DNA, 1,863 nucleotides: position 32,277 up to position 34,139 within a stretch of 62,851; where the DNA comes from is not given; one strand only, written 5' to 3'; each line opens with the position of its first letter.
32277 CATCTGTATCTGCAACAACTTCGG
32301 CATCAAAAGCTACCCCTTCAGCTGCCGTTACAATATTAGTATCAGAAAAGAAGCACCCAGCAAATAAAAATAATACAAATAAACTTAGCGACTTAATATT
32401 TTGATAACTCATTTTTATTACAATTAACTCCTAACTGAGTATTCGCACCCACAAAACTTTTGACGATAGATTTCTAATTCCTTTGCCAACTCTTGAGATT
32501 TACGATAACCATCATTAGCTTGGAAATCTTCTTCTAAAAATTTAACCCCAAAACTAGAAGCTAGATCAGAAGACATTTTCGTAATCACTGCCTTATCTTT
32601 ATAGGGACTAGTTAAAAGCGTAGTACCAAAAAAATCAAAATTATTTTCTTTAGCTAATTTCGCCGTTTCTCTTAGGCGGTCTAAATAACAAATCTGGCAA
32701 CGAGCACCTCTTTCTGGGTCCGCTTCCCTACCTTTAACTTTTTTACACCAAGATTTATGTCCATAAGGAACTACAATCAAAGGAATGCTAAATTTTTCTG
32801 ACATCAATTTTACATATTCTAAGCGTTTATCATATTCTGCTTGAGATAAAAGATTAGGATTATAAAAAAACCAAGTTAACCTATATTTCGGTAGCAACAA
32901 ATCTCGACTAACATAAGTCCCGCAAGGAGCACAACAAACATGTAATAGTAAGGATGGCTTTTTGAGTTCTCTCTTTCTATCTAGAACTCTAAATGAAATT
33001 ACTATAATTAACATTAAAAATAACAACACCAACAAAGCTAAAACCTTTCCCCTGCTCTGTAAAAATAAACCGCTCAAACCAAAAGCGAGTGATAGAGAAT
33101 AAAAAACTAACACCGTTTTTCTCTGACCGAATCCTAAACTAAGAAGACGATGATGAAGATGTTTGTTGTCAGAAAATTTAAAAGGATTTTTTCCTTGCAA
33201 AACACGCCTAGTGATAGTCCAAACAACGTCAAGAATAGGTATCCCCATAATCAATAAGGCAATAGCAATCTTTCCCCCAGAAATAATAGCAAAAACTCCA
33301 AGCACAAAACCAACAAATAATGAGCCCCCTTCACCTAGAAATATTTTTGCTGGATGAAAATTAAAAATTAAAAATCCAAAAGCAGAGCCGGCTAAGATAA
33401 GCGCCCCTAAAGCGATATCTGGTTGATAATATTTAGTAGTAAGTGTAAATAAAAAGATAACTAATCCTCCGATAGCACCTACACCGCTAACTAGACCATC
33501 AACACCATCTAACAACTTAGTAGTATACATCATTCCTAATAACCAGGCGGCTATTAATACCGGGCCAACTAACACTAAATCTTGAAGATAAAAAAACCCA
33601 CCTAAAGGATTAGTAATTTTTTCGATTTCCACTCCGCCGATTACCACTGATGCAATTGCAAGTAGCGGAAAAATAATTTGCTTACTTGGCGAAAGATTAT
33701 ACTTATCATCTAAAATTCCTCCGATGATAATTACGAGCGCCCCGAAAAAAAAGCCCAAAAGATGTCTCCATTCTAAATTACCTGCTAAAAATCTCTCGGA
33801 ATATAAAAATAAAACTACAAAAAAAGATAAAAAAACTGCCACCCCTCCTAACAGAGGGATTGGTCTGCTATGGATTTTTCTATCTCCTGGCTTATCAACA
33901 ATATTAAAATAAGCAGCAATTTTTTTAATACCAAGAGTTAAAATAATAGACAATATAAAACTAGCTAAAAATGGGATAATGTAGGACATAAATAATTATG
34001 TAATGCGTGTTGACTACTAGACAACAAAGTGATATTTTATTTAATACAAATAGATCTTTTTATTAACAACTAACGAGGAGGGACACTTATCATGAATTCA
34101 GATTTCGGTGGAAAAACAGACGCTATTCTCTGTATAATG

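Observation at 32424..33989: WecA/TagO glycosyl-1-phosphate transferase fused to the tRNA-modifying Fe-S enzyme QueH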

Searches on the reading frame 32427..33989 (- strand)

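Call 4: search_protein_families(library=pfam, proteins=[window:32427-33989:-], max_evalue=0.01)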
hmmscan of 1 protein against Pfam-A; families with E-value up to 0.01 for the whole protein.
window:32427-33989:- (521 aa): 2 families
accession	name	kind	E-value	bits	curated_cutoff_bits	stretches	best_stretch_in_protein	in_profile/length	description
PF02677.20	QueH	-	2.6e-59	200.7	23.5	1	347-520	1-174/175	Epoxyqueuosine reductase QueH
PF00953.26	Glycos_transf_4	-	2.1e-26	93.3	27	1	78-237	2-159/160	Glycosyl transferase family 4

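Call 5: search_protein_families(library=ncbifam, proteins=[window:32427-33989:-], max_evalue=0.01)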
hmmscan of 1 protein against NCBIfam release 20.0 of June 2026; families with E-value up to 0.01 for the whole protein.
window:32427-33989:- (521 aa): 4 families
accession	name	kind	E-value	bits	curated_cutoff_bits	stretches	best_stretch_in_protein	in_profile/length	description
TIGR02380.1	ECA_wecA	exception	4.5e-36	124.7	326.05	1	7-331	4-329/346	UDP-N-acetylglucosamine--undecaprenyl-phosphate N-acetylglucosaminephosphotransferase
NF053644.1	MraY_archaea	equivalog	1.1e-22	80.8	450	2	97-305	146-337/340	pseudomurein biosynthesis MraY family phospho-N-acetylmuramoyl-pentapeptide-transferase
TIGR00445.1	mraY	equivalog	1.9e-16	60.4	192.05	1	12-308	3-315/321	phospho-N-acetylmuramoyl-pentapeptide-transferase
NF041023.1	PP0621_fam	subfamily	0.0081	16.4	45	0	315-363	2-55/71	PP0621 family protein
